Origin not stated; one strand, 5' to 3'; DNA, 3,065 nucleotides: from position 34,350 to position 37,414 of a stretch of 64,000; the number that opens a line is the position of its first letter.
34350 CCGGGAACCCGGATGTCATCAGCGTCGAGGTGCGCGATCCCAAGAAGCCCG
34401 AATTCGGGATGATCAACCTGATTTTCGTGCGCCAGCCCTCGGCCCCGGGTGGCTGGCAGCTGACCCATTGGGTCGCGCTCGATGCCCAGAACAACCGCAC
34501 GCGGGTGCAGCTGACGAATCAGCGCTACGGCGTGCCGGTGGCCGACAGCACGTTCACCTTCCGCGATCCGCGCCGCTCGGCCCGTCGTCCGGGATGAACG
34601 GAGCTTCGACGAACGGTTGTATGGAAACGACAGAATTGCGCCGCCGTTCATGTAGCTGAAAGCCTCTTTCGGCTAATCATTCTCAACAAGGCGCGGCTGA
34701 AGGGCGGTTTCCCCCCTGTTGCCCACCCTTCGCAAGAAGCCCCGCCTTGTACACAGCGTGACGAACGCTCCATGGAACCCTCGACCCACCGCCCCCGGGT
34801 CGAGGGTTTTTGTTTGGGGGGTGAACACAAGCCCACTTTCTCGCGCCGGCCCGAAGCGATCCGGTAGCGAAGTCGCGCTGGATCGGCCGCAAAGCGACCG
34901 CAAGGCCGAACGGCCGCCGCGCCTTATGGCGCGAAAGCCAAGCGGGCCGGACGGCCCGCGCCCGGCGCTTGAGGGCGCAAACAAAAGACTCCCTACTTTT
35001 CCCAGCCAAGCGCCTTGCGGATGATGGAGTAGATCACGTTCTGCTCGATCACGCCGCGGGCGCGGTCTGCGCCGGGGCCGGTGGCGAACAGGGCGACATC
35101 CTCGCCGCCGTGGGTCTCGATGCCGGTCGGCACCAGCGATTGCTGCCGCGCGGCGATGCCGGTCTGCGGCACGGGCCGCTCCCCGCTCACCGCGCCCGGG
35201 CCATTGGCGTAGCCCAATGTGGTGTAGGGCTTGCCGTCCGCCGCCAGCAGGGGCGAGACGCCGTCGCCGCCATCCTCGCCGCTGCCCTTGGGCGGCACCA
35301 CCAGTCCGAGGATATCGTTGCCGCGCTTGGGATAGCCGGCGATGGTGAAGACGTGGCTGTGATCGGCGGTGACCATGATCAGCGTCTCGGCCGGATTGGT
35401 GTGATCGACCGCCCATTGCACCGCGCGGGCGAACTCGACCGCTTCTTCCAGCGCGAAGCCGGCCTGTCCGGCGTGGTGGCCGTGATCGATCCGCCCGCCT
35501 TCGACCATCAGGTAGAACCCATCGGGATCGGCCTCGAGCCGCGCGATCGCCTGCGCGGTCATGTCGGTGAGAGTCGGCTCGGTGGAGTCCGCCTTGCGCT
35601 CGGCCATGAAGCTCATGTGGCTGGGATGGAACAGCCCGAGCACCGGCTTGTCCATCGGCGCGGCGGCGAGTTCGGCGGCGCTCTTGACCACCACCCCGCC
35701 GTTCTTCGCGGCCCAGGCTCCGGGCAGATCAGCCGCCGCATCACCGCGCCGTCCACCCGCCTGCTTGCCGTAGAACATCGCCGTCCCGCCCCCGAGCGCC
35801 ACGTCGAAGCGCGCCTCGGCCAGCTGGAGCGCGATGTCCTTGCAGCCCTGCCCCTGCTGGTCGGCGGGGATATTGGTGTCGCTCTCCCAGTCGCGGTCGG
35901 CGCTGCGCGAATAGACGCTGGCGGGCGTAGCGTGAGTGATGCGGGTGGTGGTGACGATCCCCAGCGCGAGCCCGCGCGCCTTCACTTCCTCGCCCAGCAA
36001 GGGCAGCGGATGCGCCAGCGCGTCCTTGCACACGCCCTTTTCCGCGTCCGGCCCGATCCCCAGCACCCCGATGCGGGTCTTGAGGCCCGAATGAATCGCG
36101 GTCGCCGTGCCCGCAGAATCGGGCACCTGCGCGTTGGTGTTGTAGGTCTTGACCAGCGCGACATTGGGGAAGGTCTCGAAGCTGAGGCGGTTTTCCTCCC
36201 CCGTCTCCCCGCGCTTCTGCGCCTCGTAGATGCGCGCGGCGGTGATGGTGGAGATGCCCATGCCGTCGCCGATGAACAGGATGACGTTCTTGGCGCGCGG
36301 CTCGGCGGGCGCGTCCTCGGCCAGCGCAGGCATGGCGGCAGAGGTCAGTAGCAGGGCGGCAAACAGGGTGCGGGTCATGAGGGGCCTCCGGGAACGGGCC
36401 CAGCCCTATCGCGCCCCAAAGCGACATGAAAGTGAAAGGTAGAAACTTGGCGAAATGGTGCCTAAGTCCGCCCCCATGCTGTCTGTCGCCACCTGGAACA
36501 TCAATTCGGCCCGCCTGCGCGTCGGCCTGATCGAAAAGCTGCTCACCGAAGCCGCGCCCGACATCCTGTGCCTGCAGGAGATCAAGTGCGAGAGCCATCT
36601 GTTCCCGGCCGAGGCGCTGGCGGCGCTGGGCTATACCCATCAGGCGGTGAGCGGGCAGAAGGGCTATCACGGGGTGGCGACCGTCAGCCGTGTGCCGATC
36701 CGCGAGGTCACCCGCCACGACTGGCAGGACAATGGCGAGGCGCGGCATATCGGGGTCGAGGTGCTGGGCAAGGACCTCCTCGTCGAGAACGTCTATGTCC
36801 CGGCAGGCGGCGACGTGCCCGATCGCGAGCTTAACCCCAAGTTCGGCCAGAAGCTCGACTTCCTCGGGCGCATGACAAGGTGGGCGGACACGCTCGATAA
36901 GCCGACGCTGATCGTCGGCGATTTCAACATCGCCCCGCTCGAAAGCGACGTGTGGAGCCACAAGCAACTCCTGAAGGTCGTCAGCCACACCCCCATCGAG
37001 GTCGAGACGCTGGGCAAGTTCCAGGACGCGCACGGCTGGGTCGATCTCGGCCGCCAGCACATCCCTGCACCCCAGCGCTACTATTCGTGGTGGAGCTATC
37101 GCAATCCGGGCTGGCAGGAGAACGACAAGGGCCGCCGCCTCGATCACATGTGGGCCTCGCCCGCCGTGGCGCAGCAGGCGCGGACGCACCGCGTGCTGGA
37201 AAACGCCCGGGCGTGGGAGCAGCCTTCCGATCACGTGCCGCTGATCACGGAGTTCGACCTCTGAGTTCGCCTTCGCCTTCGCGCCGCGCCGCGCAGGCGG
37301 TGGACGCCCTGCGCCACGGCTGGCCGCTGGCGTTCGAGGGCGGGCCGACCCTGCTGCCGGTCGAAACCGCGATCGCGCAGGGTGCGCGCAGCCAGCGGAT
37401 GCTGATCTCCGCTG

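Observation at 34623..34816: Candidate general-stress (EcfG-dependent) sRNA with a C-rich loop, GsrN-like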

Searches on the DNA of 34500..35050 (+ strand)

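Call 4: search_rna_families(source=window, start=34500, end=35050, threshold=evalue, max_evalue=10, show_alignments=3)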
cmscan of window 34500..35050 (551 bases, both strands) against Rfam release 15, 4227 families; matches with E-value up to 10: 7.
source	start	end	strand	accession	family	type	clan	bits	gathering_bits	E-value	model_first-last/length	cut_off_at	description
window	34674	34815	+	RF00514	His_leader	Cis-reg; leader;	-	17.6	49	2.1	1-126/126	no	Histidine operon leader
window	34858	34934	+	RF02240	Xoo1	Gene; sRNA;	-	15.7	70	4.6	1-95/95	no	Xanthomonadaceae sRNA Xoo1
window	34893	34981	+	RF02681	Twister-sister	Gene; ribozyme;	-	15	34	3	1-81/81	no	Twister_sister_ribozyme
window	34768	34831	-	RF02067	STnc310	Gene; sRNA;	-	14.6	40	6.1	1-61/61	no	Salmonella enterica sRNA STnc310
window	34940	34980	-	RF01811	PtaRNA1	Gene; antitoxin;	-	14.5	47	3.9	1-72/72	no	Plasmid transferred anti-sense RNA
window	34528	34601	+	RF03006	M23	Gene; sRNA;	-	14.4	41.2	7.9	1-53/53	no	M23 RNA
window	34689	34815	+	RF01812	Pxr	Gene; sRNA;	-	13.4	80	9.5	1-109/109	no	Pxr regulatory sRNA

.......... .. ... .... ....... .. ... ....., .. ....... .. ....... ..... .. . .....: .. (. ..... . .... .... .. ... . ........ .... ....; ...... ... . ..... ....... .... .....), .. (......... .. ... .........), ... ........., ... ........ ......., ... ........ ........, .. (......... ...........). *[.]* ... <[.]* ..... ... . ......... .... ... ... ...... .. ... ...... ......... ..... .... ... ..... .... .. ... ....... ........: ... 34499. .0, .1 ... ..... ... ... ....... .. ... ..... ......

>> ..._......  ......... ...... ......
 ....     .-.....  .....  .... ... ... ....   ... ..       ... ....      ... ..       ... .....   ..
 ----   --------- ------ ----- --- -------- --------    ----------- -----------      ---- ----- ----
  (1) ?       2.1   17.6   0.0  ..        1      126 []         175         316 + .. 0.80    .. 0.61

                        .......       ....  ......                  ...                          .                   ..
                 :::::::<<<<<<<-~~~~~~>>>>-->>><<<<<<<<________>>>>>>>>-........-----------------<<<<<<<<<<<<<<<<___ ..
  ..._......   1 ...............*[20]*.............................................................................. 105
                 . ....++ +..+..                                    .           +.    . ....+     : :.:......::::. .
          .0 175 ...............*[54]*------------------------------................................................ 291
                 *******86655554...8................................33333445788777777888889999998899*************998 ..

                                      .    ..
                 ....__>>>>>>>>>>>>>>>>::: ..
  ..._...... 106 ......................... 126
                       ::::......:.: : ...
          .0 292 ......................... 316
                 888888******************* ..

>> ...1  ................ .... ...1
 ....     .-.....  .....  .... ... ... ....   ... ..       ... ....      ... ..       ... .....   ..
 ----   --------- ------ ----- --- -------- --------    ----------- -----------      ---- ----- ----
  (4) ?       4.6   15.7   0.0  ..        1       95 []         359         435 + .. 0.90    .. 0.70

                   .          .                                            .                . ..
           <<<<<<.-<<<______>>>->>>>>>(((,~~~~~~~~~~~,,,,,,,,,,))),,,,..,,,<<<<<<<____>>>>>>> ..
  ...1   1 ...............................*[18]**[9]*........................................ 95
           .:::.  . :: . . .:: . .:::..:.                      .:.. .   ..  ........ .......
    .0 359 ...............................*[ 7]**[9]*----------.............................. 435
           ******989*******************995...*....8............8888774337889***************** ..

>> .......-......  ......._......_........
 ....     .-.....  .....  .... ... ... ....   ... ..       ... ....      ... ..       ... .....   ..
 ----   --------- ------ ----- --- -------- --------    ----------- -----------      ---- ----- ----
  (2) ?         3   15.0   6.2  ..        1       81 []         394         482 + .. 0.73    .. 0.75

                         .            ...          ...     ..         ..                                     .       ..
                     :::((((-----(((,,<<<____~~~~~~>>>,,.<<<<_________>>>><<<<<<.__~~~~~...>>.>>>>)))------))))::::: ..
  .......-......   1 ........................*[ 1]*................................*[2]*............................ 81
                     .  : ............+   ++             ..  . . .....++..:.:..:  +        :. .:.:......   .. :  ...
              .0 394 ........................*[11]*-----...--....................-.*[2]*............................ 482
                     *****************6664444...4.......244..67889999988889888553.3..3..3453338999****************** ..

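Call 46: build_rna_model(alignment_id=A3, structure=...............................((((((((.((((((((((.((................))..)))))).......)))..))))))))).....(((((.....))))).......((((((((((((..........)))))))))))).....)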
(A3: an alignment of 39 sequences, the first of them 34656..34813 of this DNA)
Model R1 built from alignment A3 (39 sequences, 166 columns); structure: as given.
model positions 155; base pairs 37; branch points 2; effective number of sequences 1.38; information 0.59 bits per position. Calibrated on 0.2 Mb of random sequence (short: E-values are rough).
structure used (alignment columns):
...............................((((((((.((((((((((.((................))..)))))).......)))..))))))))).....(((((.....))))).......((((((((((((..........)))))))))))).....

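Call 47: search_with_rna_model(model_id=R1, sources=[window, L081, L082, L083, L084, L085, L086, L087, L088, L089, L090, L091, L092, L093, L094, L095, L096, L097, L098, L099, L100, L101, L102, L103, L104, L105, L106, L107, L108, L109, L110, L111, L112, L113, L114, L115, L116, L117, L118, L119, L120, L121, L122, L123, L124, L125, L126, L127, L128, L129, L130, L131, L132, L133, L134, L135, L136, L137, L138, L139, L140, L141, L142, L143, L144, L145, L146, L147, L148, L149, L150, L151, L152, L153, L154, L155, L156, L157, L158, L159, L160, L161, L162, L163, L164, L165, L166, L167, L168, L169, L170, L171, L172, L173, L174, L175, L176, L177, L178, L179], make_alignment=true, max_evalue=0.01)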
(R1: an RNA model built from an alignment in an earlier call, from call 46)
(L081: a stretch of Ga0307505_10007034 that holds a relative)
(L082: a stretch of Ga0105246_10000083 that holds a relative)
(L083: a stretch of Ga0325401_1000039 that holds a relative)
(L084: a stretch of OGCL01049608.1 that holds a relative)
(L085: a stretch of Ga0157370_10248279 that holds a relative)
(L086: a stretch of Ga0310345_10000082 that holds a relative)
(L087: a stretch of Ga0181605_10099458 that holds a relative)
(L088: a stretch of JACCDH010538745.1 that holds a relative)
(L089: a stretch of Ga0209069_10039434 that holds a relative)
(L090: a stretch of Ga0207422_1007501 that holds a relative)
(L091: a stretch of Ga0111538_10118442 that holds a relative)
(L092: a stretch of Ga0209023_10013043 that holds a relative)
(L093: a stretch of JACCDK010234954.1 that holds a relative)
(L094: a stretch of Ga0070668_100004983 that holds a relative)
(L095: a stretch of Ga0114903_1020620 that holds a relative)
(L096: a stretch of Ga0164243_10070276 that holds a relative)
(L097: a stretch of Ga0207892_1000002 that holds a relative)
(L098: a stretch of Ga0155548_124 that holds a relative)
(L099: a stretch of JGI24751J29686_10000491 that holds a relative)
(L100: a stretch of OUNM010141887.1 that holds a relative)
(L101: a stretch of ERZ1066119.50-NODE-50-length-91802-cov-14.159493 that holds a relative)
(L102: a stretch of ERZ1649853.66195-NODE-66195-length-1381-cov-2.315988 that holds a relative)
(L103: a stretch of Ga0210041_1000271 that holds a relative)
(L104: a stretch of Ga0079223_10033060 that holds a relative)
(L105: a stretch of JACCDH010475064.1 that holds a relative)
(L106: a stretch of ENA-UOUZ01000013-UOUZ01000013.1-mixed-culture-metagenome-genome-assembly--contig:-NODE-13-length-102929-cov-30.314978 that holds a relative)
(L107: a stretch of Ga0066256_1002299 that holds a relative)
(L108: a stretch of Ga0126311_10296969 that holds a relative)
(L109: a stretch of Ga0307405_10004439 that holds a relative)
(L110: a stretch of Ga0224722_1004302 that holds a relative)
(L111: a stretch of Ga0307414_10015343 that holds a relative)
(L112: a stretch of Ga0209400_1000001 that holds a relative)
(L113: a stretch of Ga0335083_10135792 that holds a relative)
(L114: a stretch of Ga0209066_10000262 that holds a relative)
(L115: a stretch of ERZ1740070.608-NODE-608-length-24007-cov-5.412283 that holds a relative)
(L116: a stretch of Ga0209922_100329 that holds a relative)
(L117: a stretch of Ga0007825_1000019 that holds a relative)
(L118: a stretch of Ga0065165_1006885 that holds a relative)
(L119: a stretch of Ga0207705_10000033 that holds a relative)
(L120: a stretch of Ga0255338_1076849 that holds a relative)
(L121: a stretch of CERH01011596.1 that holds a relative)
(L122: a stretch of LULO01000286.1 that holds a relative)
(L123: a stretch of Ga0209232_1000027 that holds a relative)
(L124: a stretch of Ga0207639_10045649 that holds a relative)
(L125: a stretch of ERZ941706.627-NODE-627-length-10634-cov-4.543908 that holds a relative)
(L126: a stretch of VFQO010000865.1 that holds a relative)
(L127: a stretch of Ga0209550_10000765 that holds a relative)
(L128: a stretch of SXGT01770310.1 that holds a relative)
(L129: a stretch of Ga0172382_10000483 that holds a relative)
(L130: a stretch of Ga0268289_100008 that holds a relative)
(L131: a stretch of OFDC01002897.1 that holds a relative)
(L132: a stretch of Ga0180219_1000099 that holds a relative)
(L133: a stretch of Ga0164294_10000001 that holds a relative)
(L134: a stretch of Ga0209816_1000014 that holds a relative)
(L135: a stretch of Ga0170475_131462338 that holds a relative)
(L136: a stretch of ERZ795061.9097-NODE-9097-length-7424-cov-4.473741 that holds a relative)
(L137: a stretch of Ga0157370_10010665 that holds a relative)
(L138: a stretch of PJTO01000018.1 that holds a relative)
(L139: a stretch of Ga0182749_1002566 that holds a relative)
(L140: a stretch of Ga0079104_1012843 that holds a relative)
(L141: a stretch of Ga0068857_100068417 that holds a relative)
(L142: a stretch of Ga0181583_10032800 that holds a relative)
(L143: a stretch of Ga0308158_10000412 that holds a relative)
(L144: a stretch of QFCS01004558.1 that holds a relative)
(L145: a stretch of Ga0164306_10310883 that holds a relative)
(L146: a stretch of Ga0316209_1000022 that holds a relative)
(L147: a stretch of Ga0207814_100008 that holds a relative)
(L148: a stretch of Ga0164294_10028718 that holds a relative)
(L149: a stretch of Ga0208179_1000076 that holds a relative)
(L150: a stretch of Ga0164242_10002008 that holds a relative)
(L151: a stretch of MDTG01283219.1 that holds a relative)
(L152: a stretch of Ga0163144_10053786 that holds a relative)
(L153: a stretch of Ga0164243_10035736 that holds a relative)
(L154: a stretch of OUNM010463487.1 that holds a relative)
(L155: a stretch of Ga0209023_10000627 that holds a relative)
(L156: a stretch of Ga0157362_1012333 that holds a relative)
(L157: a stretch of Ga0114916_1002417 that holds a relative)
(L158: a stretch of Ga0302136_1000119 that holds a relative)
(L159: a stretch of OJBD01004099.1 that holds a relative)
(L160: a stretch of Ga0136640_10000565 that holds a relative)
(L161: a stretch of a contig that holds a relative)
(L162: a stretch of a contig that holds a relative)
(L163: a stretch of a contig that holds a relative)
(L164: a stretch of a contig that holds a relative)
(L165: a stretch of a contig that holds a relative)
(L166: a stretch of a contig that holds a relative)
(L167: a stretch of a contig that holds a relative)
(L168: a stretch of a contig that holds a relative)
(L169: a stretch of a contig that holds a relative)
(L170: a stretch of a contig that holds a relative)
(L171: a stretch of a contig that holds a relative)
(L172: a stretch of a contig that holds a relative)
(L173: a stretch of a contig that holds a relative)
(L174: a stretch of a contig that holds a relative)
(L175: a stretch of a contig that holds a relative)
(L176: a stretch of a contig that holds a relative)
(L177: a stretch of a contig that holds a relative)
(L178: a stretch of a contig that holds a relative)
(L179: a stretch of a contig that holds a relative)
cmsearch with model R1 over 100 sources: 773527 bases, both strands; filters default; matches with E-value up to 0.01: 103.
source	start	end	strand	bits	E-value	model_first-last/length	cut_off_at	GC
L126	5723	5877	+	181.1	4.6e-52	1-155/155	no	0.61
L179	1763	1918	-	175.4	2.3e-50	1-155/155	no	0.63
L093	10760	10913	-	172.5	1.8e-49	1-155/155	no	0.59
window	34656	34813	+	169.4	1.6e-48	1-155/155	no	0.61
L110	3332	3484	+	154.4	5.4e-44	1-155/155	no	0.59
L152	6981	7098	-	140.8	7.1e-40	38-155/155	5'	0.64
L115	11873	12028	-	135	4e-38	1-155/155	no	0.56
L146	3150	3308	+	132.5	2.2e-37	1-155/155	no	0.55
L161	1193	1348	+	130.4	9.4e-37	1-155/155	no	0.58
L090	3487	3644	+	129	2.6e-36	1-155/155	no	0.59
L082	1351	1505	-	128.8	3.1e-36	1-155/155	no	0.59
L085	851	1004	+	128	5.1e-36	1-155/155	no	0.62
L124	3119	3273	-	126.1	2e-35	1-155/155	no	0.6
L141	2995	3149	+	123.1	1.6e-34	1-155/155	no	0.59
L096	313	468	-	121.8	3.8e-34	1-155/155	no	0.58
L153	177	330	+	118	5.3e-33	1-155/155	no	0.6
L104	667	819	-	117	1.1e-32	1-155/155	no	0.63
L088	327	480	-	114.3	7.2e-32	1-155/155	no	0.6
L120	242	394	-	114.2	7.7e-32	1-155/155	no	0.63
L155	2841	2994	+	113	1.7e-31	1-155/155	no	0.6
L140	1873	2027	+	112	3.7e-31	1-155/155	no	0.62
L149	5976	6127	-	111.2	6.4e-31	1-155/155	no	0.61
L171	879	1032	+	111.1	6.7e-31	1-155/155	no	0.62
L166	2255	2408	+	110.8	8.2e-31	1-155/155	no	0.62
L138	13613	13765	-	109.8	1.6e-30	1-155/155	no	0.58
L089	1100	1253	+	109.2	2.5e-30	1-155/155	no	0.61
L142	1907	2061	-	108.5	4e-30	1-155/155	no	0.56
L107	4665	4819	-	108.2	5.2e-30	1-155/155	no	0.66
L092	2177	2331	-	107.5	8.4e-30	1-155/155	no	0.58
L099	7992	8136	-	106.3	1.9e-29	1-155/155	no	0.63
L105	1919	2070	+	104.2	8.3e-29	1-155/155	no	0.63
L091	1367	1519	+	103.9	1e-28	1-155/155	no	0.64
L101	2726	2878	-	103.6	1.2e-28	1-155/155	no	0.61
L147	15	177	-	101.5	5.3e-28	1-155/155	no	0.58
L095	1132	1283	-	101.3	6.4e-28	1-155/155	no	0.59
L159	176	329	+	101.1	7e-28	1-155/155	no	0.59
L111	1341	1493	-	100.6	9.9e-28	1-155/155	no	0.63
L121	11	164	-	99.8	1.8e-27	1-155/155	no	0.6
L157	6302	6455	+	99.8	1.8e-27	1-155/155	no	0.6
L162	3638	3800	+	97.8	6.9e-27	1-155/155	no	0.64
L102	8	135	+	97.3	1e-26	25-155/155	no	0.66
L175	44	197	-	96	2.5e-26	1-155/155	no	0.64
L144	5787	5937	+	93.9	1.1e-25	1-155/155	no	0.62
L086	3954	4080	-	92.2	3.5e-25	28-155/155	no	0.58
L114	6856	7004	-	91.9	4.4e-25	1-155/155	no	0.64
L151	1206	1368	-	90.9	8.6e-25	1-155/155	no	0.58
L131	1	147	-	90.2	1.4e-24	1-152/155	3'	0.66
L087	1169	1313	+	89.6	2.2e-24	1-155/155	no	0.57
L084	46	190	+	84.2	9.3e-23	1-155/155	no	0.59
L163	1664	1819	+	76.6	1.8e-20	1-155/155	no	0.53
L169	354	519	+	74.4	8.4e-20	1-155/155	no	0.62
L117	5424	5577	-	72.5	3.2e-19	1-155/155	no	0.67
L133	4872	5021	-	72.4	3.4e-19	1-155/155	no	0.58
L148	1116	1269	-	72.3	3.6e-19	1-155/155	no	0.65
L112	3926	4075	+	71.7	5.6e-19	1-155/155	no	0.61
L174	3355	3511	+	71.6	5.8e-19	1-155/155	no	0.61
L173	2573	2733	-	71.2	7.6e-19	1-155/155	no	0.65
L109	5396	5538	-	70.9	9.8e-19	1-155/155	no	0.61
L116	8489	8656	-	70.3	1.5e-18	1-155/155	no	0.6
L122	3276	3443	+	70.3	1.5e-18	1-155/155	no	0.6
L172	1369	1511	+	70.1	1.7e-18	1-155/155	no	0.63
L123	5414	5580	+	70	1.9e-18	1-155/155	no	0.59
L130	3823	3973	+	69.6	2.3e-18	1-155/155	no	0.7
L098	1430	1596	+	68.9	3.8e-18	1-155/155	no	0.62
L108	1047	1190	+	66.9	1.6e-17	1-155/155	no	0.6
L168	3523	3674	+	66.7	1.8e-17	1-155/155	no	0.61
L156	4344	4490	-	66.5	2.1e-17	1-155/155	no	0.63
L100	131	282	+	66.5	2.1e-17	1-155/155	no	0.63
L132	3467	3633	-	65.6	3.9e-17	1-155/155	no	0.63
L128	1207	1354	+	65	5.9e-17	1-155/155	no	0.67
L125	9916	10066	-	64.7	7.3e-17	1-155/155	no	0.66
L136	7069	7219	-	64.6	7.6e-17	1-155/155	no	0.54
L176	3553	3704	-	63.5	1.7e-16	1-155/155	no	0.68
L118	1286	1436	+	63.3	1.9e-16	1-155/155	no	0.69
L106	4916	5069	+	63.3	2e-16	1-155/155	no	0.55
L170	3689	3835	+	63.1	2.2e-16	1-155/155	no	0.64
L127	7761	7914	-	62.5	3.4e-16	1-155/155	no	0.54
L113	589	737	-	62.4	3.7e-16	1-155/155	no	0.66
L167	1009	1159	-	61.7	6e-16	1-155/155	no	0.52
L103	13619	13771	-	61.5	6.8e-16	1-155/155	no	0.51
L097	5696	5850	-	61.2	8.5e-16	1-155/155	no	0.53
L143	1241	1386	-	61.1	8.9e-16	1-155/155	no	0.66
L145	82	224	-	61.1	9.1e-16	1-155/155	no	0.64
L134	3112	3264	-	60.8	1.1e-15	1-155/155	no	0.65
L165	12626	12771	+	60.6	1.3e-15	1-155/155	no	0.65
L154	295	444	+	59.2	3.4e-15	1-155/155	no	0.63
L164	882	1030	+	58.8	4.4e-15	1-155/155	no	0.62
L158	10710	10855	+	58.2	6.7e-15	1-155/155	no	0.65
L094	7343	7493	+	58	8e-15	1-155/155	no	0.68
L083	3201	3350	-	57.6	1e-14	1-155/155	no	0.67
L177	1384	1533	-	56.7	1.9e-14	1-155/155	no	0.65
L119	3134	3276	+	56.7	2e-14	1-155/155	no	0.64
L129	1372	1516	-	56.1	2.9e-14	1-155/155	no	0.64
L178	6222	6367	+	55.9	3.3e-14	1-155/155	no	0.67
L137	4672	4822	+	53.1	2.3e-13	1-155/155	no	0.7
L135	1085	1198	+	51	1e-12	1-115/155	3'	0.63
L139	6494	6643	+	50.8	1.2e-12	1-155/155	no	0.68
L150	1751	1900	-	50.6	1.4e-12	1-155/155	no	0.75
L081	2845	2990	+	49.7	2.5e-12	1-155/155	no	0.68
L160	10303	10486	-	43.6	1.7e-10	1-155/155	no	0.61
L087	1271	1371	-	20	0.0024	1-155/155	no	0.57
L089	1216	1248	-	19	0.005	118-150/155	no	0.67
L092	2182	2214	+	18.4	0.0074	118-150/155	no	0.67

Alignment A4: 103 matches aligned to the model, 294 columns, each read 5' to 3' on its own strand. Consensus structure (alignment columns), stored with it:
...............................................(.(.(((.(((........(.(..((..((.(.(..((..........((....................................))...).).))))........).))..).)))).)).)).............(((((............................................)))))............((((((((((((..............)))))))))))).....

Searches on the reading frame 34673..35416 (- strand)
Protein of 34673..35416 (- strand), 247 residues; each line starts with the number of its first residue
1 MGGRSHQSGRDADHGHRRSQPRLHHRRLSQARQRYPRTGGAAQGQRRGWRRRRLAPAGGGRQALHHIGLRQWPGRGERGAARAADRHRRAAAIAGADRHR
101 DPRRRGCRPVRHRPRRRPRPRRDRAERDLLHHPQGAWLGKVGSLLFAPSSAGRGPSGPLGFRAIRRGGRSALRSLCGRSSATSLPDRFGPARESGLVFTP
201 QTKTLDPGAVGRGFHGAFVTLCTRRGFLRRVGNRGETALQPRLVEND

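Call 8: search_protein_families(library=pfam, proteins=[window:34673-35416:-])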
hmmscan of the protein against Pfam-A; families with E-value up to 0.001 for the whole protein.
window:34673-35416:- (247 aa): 0 families

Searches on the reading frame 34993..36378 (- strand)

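Call 8: search_protein_families(library=pfam, proteins=[window:34993-36378:-])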
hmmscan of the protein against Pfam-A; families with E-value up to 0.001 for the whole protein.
window:34993-36378:- (461 aa): 1 family
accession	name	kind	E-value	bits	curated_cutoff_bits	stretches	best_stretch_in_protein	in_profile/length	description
PF00245.25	Alk_phosphatase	-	9.2e-113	377.8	24.4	1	29-457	1-421/423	Alkaline phosphatase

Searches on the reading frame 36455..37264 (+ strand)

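Call 67: search_protein_families(library=pfam, proteins=[window:36455-37264:+], max_evalue=0.001)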
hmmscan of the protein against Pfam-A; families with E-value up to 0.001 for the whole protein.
window:36455-37264:+ (269 aa): 1 family
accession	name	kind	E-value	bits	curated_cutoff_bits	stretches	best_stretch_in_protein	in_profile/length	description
PF03372.29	Exo_endo_phos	-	8.1e-29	101.3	24.5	1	12-260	1-225/225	Endonuclease/Exonuclease/phosphatase family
